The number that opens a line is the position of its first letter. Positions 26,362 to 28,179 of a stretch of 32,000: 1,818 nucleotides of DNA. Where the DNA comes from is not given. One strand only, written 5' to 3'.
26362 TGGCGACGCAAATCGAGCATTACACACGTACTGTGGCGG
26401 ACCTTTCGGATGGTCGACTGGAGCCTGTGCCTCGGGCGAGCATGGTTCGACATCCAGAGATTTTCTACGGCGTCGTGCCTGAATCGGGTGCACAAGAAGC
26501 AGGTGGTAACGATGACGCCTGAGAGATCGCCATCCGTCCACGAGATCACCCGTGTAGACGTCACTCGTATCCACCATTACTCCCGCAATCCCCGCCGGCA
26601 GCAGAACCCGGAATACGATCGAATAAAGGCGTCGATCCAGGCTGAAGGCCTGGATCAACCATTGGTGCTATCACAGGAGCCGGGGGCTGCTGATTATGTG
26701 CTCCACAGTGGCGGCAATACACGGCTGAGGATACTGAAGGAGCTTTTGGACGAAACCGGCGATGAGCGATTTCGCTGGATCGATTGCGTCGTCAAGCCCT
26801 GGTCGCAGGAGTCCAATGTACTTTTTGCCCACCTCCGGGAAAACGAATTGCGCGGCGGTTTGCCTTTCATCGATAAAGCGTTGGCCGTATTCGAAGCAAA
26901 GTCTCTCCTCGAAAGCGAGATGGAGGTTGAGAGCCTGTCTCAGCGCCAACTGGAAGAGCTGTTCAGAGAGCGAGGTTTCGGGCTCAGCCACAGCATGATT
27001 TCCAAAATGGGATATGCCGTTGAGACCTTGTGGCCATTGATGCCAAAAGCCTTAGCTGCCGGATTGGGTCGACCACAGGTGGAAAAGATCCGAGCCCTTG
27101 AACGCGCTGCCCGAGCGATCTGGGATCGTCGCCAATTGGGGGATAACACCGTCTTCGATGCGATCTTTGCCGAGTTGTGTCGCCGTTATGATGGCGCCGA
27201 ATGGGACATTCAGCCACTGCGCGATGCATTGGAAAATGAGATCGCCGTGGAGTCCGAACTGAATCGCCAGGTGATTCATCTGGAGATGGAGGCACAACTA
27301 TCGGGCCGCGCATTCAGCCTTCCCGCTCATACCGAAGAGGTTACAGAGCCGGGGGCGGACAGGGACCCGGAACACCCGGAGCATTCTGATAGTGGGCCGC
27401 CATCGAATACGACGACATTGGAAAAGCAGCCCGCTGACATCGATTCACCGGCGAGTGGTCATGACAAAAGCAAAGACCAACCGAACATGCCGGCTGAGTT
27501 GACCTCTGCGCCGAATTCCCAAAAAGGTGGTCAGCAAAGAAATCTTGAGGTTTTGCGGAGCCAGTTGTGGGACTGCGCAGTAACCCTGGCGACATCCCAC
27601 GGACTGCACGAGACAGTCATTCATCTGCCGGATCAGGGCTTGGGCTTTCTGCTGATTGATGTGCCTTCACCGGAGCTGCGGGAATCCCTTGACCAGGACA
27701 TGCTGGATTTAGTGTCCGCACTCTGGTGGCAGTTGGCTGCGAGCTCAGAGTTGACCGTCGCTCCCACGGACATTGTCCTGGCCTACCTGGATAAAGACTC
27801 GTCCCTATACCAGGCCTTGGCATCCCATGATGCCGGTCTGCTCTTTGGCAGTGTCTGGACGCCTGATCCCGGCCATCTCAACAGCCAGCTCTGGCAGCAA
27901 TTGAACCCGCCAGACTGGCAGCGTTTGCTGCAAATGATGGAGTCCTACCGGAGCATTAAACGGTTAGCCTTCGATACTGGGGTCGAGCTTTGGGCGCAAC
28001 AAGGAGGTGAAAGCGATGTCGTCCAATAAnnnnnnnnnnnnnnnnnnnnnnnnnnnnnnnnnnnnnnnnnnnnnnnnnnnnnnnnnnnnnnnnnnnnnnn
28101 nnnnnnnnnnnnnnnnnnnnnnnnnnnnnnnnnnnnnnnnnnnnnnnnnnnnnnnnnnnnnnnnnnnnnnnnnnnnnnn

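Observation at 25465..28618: Lambda-like, probably SOS-cleavable switch wired directly to a ParB-like/DUF2857 (BisD/BisC-like) pair: a control layout I do not recognise as described for this ICE family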

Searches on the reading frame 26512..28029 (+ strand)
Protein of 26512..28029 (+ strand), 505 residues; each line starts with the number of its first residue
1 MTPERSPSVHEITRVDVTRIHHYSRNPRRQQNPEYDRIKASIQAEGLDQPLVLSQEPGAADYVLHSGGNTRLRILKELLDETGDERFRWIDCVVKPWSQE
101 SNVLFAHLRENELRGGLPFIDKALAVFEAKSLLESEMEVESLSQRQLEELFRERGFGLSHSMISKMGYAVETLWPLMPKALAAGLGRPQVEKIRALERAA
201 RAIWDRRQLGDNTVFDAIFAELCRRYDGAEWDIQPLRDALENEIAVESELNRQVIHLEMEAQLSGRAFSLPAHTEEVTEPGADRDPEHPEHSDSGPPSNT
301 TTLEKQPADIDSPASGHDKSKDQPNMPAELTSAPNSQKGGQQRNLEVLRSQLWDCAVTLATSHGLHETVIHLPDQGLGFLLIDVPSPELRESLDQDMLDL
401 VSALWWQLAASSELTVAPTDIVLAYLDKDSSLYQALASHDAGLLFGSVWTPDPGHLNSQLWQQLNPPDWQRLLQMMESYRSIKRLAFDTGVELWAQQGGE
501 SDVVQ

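Call 3: search_protein_families(library=pfam, proteins=[window:26512-28029:+], max_evalue=0.01)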
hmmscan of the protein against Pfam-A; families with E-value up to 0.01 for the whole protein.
window:26512-28029:+ (505 aa): 0 families

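Call 4: search_protein_families(library=ncbifam, proteins=[window:26512-28029:+], max_evalue=0.01)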
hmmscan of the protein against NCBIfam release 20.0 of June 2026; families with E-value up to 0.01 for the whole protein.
window:26512-28029:+ (505 aa): 2 families
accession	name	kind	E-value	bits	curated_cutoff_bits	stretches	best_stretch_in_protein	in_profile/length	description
TIGR03764.1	ICE_PFGI_1_parB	hypoth_equivalog_domain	9e-95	317.2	143.75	1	10-261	8-259/260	ParB family protein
NF010440.0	PRK13866.1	equivalog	0.0042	16.3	522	1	31-125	86-171/336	plasmid partitioning protein RepB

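Call 14: find_homologous_proteins(query=window:26512-28029:+, max_evalue=0.00001)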
Query window:26512-28029:+ (505 aa): 787 proteins with E <= 0.00001 among 8000 candidates; the best 120 are listed.
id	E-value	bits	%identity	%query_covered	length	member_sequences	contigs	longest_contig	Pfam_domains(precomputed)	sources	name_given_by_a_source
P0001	0.0e+0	1097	96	100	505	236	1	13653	-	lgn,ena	-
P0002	0.0e+0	1019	90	100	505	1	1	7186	PF02195.27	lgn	-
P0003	4.5e-291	984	89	100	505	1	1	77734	-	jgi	jgi:ParB family protein of integrating conjugative element (PFGI_1 class)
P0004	4.3e-280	948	85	100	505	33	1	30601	-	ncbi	ncbi:MAG: ParB family protein [Parahaliea sp.]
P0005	6.4e-244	828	75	100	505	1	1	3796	-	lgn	-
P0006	6.5e-230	782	70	99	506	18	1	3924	-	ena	-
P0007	1.5e-229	781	69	100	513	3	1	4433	-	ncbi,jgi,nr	ncbi:MAG: ParB family protein [Pseudomonadales bacterium]|jgi:ParB family protein of integrating con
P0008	4.1e-229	780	70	100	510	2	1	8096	-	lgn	-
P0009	1.6e-224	764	67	100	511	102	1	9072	-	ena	-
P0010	7.4e-224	762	68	100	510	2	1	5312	-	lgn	-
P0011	3.7e-223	760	67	100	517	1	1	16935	-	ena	-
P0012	1.1e-220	752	70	99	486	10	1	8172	-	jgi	-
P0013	1.6e-220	751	67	100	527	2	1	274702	PF02195.27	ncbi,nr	ncbi:MAG: ParB N-terminal domain-containing protein [Gammaproteobacteria bacterium]|nr:ParB N-termin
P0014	5.6e-220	749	70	99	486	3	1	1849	-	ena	-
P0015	4.8e-218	743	69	99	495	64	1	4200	-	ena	-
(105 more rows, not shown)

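Call 18: find_related_loci(query=A1, collection=genome_contigs, flank=6000)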
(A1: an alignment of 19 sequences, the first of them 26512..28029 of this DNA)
Query A1 (505 aa) in genome_contigs; peptide patterns used: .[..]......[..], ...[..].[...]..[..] (x = any residue, [..] = any of these).
267 stretches matched a pattern; 182 encode a relative of the query (tblastn E <= 1e-3); the best 80 are kept; 80 distinct loci.
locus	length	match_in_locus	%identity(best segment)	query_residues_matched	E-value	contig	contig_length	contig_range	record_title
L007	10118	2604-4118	99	1-505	0e+0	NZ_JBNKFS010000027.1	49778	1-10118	MAG: Sedimenticola sp. isolate E1E2.bin.5.strict NODE_27_length_49778_cov_14.913905, whole genome shotgun sequence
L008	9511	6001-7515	99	1-505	0e+0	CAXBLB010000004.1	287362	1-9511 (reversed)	MAG TPA_asm: uncultured Halieaceae bacterium isolate ERR2762116_binner12_Refined_124 genome assembly, contig: ERZ3422114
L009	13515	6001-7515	98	1-505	0e+0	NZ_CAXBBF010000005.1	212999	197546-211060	MAG: uncultured Porticoccus sp. isolate ERR2762153_binner13_Refined_15 ERZ3422244.46, whole genome shotgun sequence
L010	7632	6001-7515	98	1-505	0e+0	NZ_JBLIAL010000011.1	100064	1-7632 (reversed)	MAG: Porticoccus sp. isolate 3300045789_3 Ga0491190_0000228, whole genome shotgun sequence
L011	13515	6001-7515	97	1-505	0e+0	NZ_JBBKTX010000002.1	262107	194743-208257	Oceanobacter antarcticus strain wDCs-4 NODE_2_length_262107_cov_30.254090, whole genome shotgun sequence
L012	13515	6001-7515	97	1-505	0e+0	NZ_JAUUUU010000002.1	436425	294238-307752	Porticoccus litoralis strain DSM 25064 Scaffold2, whole genome shotgun sequence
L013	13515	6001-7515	97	1-505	0e+0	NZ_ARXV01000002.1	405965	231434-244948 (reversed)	Alcanivorax nanhaiticus strain 19-m-6 contig2, whole genome shotgun sequence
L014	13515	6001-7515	96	1-505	0e+0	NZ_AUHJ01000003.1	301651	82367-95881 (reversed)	Haliea salexigens DSM 19537 G533DRAFT_scaffold00003.3_C, whole genome shotgun sequence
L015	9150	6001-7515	85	1-505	0e+0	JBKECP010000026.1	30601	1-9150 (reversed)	MAG: Parahaliea sp. isolate VLC_043 k251_2245969, whole genome shotgun sequence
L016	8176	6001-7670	97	1-505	0e+0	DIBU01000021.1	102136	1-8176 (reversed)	MAG TPA_asm: Halieaceae bacterium UBA5044 UBA5044_contig_326, whole genome shotgun sequence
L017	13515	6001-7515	85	1-505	0e+0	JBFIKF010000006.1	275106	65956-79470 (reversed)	MAG: Porticoccaceae bacterium isolate Mix_sand12.2021.10.D.21 k141_112651_length_275106_cov_73.0003, whole genome shotgu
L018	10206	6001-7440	82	24-505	0e+0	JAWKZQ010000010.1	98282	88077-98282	MAG: Pseudomonadales bacterium isolate AC1.3 AC1.3.fa-10, whole genome shotgun sequence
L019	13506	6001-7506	71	4-505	0e+0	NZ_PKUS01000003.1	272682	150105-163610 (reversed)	Pseudohalioglobus lutimaris strain HF004 contig3, whole genome shotgun sequence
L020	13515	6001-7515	95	1-505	0e+0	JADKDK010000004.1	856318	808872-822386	MAG: Gammaproteobacteria bacterium isolate OdNW_18-Q3-R42-56_BATAC.277 tig00000669-10-8540780, whole genome shotgun sequ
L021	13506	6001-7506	71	4-505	0e+0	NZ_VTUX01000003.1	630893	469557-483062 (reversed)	Pseudohalioglobus sediminis strain NY5 scaffold3_size630893, whole genome shotgun sequence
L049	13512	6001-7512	50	15-494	6e-155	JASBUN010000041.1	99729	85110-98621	MAG: Gammaproteobacteria bacterium isolate BWSM_72 k141_2333880, whole genome shotgun sequence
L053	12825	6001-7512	51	15-494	3e-151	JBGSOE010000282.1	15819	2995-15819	MAG: Thiohalobacterales bacterium isolate JTS-AC272 k141_3524126, whole genome shotgun sequence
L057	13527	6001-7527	48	8-504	2e-149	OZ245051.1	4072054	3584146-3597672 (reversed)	MAG: Sedimenticolaceae bacterium isolate 9f9d7339-0042-4cb7-a141-f72079882acd genome assembly, chromosome: 1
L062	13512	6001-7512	51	15-494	5e-148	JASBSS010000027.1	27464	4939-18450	MAG: Thiogranum sp. isolate BWSM_145 k141_663085, whole genome shotgun sequence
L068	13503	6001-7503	47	15-494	2e-142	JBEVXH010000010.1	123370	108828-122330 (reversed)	MAG: Candidatus Thiodiazotropha sp. isolate CTENA5 L149 c_000000000010, whole genome shotgun sequence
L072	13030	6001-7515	47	20-496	5e-139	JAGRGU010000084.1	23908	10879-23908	MAG: Gammaproteobacteria bacterium isolate HKST-UBA182 2015-01-06_1_(paired)_contig_89291, whole genome shotgun sequence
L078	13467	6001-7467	45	15-497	2e-133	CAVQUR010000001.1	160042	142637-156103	MAG: uncultured Gammaproteobacteria bacterium isolate MFD09964.bin.3.18 genome assembly, contig: contig_10731, whole gen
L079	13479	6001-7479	47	14-494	3e-133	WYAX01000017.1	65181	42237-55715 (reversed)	MAG: Nitrospira defluvii isolate NOB1 k127_193863, whole genome shotgun sequence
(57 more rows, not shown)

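Call 29: search_dna_similar(query=window:26512-28029:+, collection=plasmids, mode=protein, max_rows=30, max_evalue=0.00001)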
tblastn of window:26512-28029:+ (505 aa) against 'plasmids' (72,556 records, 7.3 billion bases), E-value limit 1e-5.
Records with a match: 48; places in all: 49; records where one place covers at least 80% of the query: 0.
Best place of each record, by identity: <60% 48.
By first word of the organism name: Pantoea 10; Burkholderia 9; Pseudomonas 7; Stutzerimonas 3; Klebsiella 3; Ralstonia 2; Salmonella 2; Duffyella 2; Erwinia 1; Tistrella 1; and 8 more.
By predicted mobility (MOB-suite, as given by PLSDB): non-mobilizable 25; conjugative 15; mobilizable 8.
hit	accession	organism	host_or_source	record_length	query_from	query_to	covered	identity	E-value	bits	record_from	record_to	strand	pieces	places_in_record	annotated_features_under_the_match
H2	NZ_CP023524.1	Burkholderia gladioli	Onion,onion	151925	17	412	78%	31.2%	3e-30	132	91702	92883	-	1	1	ParB family protein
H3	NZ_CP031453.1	Burkholderia gladioli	Lagria villosa,Whole organism,Female ...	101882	17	412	78%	30.0%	2e-25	118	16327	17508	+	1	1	ParB family protein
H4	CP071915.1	Ralstonia solanacearum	Pogostemon cablin,Single strain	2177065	15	345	66%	34.2%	2e-37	154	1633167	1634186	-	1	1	hypothetical protein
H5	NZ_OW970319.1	Pantoea agglomerans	Olive knot caused by Pseudomonas ...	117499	26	369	68%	31.9%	5e-37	153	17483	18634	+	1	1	ParB family protein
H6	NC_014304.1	Erwinia billingiae Eb661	-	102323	26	369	68%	31.7%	9e-37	152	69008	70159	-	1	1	ParB family protein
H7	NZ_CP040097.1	Pantoea sp. SO10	whole organism,soil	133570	2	369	73%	29.3%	2e-34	145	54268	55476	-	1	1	ParB family protein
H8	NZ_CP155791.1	Burkholderia cenocepacia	Sputum,sputum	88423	7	409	80%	26.7%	3e-21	105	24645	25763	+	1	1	ParB family protein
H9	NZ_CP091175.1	Stutzerimonas stutzeri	cell culture,wwtp active sludge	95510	23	346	64%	33.1%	5e-38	156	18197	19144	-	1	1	ParB family protein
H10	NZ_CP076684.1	Stutzerimonas zhaodongensis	isolated microorganism,Ocean water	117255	23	346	64%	33.1%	5e-38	156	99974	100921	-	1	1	ParB family protein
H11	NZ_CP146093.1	Ralstonia sp. RRA.1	pure culture,Cupriavidus necator ...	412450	15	312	59%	35.5%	2e-38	157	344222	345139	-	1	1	ParB family protein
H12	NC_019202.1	Pseudomonas aeruginosa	airways of a cystic fibrosis patient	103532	26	321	59%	35.4%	1e-39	160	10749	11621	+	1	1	ParB family protein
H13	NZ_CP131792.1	Pseudomonas aeruginosa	Homo sapiens,culture,blood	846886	26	321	59%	34.1%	2e-35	148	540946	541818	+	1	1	ParB family protein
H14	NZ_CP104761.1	Pantoea piersonii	Homo sapiens,Cell culture,Unstimulated ...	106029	26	324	59%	33.4%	7e-35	147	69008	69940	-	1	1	ParB family protein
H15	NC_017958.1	Tistrella mobilis KA081020-065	-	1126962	15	303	57%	33.7%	2e-36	151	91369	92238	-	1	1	record has no annotation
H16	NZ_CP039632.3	Pseudomonas veronii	Bacterial culture,sediment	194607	15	259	49%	37.8%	4e-39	159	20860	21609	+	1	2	ParB family protein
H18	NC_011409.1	Haemophilus influenzae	Homo sapiens (human),blood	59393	2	260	51%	34.1%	1e-38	158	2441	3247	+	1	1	ParB family protein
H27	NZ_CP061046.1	Salmonella enterica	bacterial culture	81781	26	238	42%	39.3%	8e-36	149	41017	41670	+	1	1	ParB family protein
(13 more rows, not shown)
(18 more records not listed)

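Call 30: get_annotated_region(hit=H18, flank=5000)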
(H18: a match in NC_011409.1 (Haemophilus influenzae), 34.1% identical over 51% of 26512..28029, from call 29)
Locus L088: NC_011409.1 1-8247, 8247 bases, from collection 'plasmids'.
description: Haemophilus influenzae plasmid ICEhin1056, complete sequence
organism: Haemophilus influenzae (NCBI taxid 727)
taxonomy: Bacteria; Pseudomonadota; Gammaproteobacteria; Pasteurellales; Pasteurellaceae; Haemophilus; Haemophilus influenzae
host: -; source: Homo sapiens (human),blood; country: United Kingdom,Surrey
typing (MOB-suite, as given by PLSDB): conjugative; replicon rep_cluster_304; relaxase MOBH; mating-pair formation MPF_G
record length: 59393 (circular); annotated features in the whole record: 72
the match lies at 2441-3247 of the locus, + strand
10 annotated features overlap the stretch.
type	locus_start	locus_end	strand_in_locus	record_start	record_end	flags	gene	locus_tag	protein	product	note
CDS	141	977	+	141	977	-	-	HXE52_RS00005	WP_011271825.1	ParA family protein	-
CDS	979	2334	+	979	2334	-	dnaB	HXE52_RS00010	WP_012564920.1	replicative DNA helicase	GO:0006260 - DNA replication [Evidence IEA]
CDS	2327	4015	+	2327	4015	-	-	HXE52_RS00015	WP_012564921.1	ParB family protein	-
CDS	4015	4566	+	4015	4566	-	-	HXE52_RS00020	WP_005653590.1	DUF2857 domain-containing protein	-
CDS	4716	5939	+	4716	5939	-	-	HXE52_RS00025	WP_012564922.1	STY4528 family pathogenicity island replication protein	-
CDS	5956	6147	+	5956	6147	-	-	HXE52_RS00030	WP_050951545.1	hypothetical protein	-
CDS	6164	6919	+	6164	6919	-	-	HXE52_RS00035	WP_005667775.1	PFL_4669 family integrating conjugative element protein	-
CDS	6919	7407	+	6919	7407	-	-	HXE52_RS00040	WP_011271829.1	DUF3158 family protein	-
CDS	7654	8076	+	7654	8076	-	ssb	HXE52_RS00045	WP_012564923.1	single-stranded DNA-binding protein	GO:0006310 - DNA recombination [Evidence IEA]; GO:0006281 - DNA repair [Evidence IEA]; GO:0006260 - DNA replication ...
CDS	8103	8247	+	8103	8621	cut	-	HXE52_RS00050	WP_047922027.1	membrane lipoprotein lipid attachment site-containing protein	-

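Call 31: get_annotated_region(hit=H12, flank=6000)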
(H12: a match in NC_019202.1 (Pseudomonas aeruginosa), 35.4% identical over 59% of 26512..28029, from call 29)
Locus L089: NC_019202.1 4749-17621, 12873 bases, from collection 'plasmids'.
description: Pseudomonas aeruginosa plasmid pKLC102, complete sequence
organism: Pseudomonas aeruginosa (NCBI taxid 287)
taxonomy: Bacteria; Pseudomonadota; Gammaproteobacteria; Pseudomonadales; Pseudomonadaceae; Pseudomonas; Pseudomonas aeruginosa
host: -; source: airways of a cystic fibrosis patient; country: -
typing (MOB-suite, as given by PLSDB): conjugative; replicon rep_cluster_322; relaxase MOBH; mating-pair formation MPF_G
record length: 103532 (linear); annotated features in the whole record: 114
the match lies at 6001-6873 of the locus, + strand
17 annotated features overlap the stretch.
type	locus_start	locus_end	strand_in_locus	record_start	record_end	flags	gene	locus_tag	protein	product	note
CDS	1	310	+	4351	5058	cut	-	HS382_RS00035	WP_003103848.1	HNH endonuclease signature motif containing protein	-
CDS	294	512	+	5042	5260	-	-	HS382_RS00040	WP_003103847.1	hypothetical protein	-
CDS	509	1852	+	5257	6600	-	dnaB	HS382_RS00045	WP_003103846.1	replicative DNA helicase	GO:0006260 - DNA replication [Evidence IEA]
CDS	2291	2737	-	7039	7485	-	-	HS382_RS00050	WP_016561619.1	hypothetical protein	-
CDS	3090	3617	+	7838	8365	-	-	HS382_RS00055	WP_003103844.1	hypothetical protein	-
CDS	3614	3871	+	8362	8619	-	-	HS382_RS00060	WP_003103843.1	hypothetical protein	-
CDS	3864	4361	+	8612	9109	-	-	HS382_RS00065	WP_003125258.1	hypothetical protein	-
CDS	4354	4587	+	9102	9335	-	-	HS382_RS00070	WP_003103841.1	hypothetical protein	-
CDS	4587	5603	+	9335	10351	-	yejK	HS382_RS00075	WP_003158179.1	nucleoid-associated protein YejK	-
CDS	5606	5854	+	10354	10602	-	-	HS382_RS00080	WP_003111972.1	Arc family DNA-binding protein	-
CDS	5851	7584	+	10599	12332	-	-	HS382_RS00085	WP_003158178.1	ParB family protein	-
CDS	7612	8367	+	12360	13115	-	-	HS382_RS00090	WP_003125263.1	DUF2857 domain-containing protein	-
CDS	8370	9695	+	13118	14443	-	-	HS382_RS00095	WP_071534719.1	STY4528 family pathogenicity island replication protein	-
CDS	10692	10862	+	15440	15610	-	-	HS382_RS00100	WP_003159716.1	hypothetical protein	-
CDS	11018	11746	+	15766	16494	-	-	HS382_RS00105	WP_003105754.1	PFL_4669 family integrating conjugative element protein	-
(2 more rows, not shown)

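Call 32: get_annotated_region(hit=H27, flank=6000)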
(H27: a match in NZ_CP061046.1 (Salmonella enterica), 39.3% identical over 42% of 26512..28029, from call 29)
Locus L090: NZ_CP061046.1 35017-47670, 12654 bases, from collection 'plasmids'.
description: Salmonella enterica subsp. enterica serovar Typhimurium strain BBS1406 plasmid pSGI4, complete sequence
organism: Salmonella enterica (NCBI taxid 90371)
taxonomy: Bacteria; Pseudomonadota; Gammaproteobacteria; Enterobacterales; Enterobacteriaceae; Salmonella; Salmonella enterica
host: -; source: bacterial culture; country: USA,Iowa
typing (MOB-suite, as given by PLSDB): non-mobilizable; mating-pair formation MPF_F
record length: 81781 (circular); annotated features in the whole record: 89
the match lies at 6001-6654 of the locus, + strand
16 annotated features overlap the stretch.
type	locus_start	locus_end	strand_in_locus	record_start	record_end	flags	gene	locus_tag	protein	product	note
CDS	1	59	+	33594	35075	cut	-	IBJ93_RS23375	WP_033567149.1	UvrD-helicase domain-containing protein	-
CDS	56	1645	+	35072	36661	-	-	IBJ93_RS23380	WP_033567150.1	TraI domain-containing protein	-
CDS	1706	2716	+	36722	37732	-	-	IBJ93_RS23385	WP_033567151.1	site-specific integrase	GO:0015074 - DNA integration [Evidence IEA]; GO:0006310 - DNA recombination [Evidence IEA]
CDS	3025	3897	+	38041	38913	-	-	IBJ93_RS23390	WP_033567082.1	ParA family protein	-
CDS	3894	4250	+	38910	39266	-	-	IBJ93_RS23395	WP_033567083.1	hypothetical protein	-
CDS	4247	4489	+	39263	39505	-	-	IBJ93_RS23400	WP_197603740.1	hypothetical protein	-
CDS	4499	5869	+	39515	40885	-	dnaB-PI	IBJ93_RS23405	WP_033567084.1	SPI-7-type island replicative DNA helicase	-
CDS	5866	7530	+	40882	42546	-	-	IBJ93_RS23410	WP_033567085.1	ParB family protein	-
CDS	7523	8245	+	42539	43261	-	-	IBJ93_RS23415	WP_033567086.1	DUF2786 domain-containing protein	-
CDS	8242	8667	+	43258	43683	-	-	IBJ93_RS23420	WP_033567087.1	hypothetical protein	-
CDS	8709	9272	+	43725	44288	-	-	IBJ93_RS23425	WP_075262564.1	DUF2857 domain-containing protein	-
CDS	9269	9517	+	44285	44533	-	-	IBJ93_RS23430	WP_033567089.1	hypothetical protein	-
CDS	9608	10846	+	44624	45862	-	-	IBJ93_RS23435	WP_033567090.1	STY4528 family pathogenicity island replication protein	-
CDS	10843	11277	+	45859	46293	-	-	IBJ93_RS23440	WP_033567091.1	hypothetical protein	-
CDS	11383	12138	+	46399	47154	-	-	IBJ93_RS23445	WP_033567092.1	PFL_4669 family integrating conjugative element protein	-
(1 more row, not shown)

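Call 33: get_annotated_region(hit=H11, flank=6000)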
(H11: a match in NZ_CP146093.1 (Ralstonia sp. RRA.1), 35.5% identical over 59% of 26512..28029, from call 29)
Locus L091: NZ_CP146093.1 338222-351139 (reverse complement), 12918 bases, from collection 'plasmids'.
description: Ralstonia sp. RRA.1 plasmid unnamed2, complete sequence
organism: Ralstonia sp. RRA.1 (NCBI taxid 3122075)
taxonomy: Bacteria; Pseudomonadota; Betaproteobacteria; Burkholderiales; Burkholderiaceae; Ralstonia; Ralstonia sp. RRA.1
host: -; source: pure culture,Cupriavidus necator cultures; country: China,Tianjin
typing (MOB-suite, as given by PLSDB): non-mobilizable; replicon rep_cluster_371; mating-pair formation MPF_G
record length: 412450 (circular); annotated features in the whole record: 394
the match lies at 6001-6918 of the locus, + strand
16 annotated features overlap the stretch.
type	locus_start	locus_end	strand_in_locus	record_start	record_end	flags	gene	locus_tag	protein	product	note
CDS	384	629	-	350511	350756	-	-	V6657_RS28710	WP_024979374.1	DUF2933 domain-containing protein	-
CDS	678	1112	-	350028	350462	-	-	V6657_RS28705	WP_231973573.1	hypothetical protein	-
CDS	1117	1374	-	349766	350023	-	-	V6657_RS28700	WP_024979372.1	hypothetical protein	-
CDS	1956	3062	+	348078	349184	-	-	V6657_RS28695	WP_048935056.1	hypothetical protein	-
CDS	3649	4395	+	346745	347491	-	-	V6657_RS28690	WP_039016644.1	hypothetical protein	-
CDS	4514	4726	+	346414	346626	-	-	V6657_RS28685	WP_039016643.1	AlpA family transcriptional regulator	-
CDS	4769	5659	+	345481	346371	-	-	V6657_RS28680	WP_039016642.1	ParA family protein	-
CDS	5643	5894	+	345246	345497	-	-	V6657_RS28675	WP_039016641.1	hypothetical protein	-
CDS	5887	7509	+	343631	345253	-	-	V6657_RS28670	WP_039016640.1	ParB family protein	-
CDS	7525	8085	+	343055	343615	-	-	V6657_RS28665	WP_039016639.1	DUF2857 domain-containing protein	-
CDS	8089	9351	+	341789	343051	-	-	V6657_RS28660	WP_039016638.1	STY4528 family pathogenicity island replication protein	-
CDS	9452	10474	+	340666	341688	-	-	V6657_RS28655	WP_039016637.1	hypothetical protein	-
CDS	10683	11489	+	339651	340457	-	-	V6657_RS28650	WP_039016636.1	PFL_4669 family integrating conjugative element protein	-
CDS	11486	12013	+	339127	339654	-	-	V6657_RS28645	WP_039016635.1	DUF3158 family protein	-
CDS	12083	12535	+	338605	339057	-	-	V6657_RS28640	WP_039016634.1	single-stranded DNA-binding protein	-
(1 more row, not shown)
